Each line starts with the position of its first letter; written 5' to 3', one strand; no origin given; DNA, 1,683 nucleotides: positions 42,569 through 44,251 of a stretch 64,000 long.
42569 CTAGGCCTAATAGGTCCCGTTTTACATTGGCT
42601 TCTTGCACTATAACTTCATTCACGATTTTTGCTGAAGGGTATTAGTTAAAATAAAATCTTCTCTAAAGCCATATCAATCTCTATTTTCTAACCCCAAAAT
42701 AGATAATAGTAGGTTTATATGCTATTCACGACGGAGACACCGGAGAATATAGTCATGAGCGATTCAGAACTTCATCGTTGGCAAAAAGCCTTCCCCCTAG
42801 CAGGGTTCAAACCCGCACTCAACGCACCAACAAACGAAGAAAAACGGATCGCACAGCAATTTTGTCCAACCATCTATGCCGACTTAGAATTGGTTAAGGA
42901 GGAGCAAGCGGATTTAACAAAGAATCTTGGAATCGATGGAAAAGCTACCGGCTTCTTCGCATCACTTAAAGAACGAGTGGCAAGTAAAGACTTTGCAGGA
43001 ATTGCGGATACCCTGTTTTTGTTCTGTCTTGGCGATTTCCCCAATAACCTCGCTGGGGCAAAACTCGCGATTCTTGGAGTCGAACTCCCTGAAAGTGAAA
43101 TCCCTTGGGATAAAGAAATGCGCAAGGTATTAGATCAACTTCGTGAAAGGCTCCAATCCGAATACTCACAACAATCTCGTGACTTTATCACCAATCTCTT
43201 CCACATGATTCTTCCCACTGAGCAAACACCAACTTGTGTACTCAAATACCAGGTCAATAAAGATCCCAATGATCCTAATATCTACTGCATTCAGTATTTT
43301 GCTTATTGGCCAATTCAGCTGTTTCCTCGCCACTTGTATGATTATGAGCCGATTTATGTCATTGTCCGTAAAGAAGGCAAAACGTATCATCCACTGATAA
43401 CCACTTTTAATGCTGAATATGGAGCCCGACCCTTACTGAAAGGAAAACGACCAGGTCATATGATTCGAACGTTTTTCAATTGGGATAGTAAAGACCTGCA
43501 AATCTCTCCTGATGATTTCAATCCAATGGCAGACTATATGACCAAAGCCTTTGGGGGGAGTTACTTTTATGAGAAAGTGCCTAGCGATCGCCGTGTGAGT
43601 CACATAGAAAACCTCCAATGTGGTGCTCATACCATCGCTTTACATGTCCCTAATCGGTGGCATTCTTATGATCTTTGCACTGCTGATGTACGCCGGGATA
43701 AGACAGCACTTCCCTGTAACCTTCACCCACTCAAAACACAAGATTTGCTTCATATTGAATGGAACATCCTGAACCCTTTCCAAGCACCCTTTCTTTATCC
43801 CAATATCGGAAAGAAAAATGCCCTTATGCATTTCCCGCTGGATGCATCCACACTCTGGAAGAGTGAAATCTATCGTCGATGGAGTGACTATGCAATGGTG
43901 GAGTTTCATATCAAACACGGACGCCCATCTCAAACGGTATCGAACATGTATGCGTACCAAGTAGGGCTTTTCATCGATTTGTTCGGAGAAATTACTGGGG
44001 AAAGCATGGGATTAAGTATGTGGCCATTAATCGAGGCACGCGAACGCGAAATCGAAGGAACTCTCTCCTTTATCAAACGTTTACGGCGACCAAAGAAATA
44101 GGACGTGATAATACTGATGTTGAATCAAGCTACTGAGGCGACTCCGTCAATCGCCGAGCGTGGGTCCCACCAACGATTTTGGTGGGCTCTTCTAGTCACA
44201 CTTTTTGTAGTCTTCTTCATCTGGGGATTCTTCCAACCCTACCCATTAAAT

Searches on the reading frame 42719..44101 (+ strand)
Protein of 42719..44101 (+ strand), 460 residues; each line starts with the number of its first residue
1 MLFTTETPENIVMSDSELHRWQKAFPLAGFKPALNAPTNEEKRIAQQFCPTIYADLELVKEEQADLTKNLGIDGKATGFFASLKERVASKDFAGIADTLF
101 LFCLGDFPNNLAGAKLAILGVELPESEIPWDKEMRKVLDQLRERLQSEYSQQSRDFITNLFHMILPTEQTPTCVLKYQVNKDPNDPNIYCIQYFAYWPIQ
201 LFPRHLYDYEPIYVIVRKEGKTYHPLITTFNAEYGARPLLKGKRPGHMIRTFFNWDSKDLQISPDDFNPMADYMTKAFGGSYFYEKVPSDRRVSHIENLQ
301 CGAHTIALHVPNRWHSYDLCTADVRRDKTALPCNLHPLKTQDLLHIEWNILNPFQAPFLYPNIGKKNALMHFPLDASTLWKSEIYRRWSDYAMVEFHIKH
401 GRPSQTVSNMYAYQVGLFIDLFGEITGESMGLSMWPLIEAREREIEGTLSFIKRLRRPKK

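Call 35: search_protein_families(library=pfam, proteins=[window:42719-44101:+], max_evalue=0.01)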
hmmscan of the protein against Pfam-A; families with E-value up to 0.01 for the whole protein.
window:42719-44101:+ (460 aa): 0 families

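Call 71: search_protein_families(library=ncbifam, proteins=[window:42719-44101:+], max_evalue=0.1)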
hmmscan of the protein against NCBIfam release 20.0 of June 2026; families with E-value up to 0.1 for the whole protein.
window:42719-44101:+ (460 aa): 0 families

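Call 72: search_solved_structures(query=window:42719-44098:+, max_evalue=1)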
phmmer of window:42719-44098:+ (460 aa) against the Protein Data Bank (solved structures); distinct sequences matched with E-value up to 1: 1.
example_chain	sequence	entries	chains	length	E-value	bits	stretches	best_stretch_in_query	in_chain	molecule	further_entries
9sfi_A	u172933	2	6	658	0.6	11.9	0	54-134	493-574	CoB--CoM heterodisulfide reductase iron-sulfur subunit A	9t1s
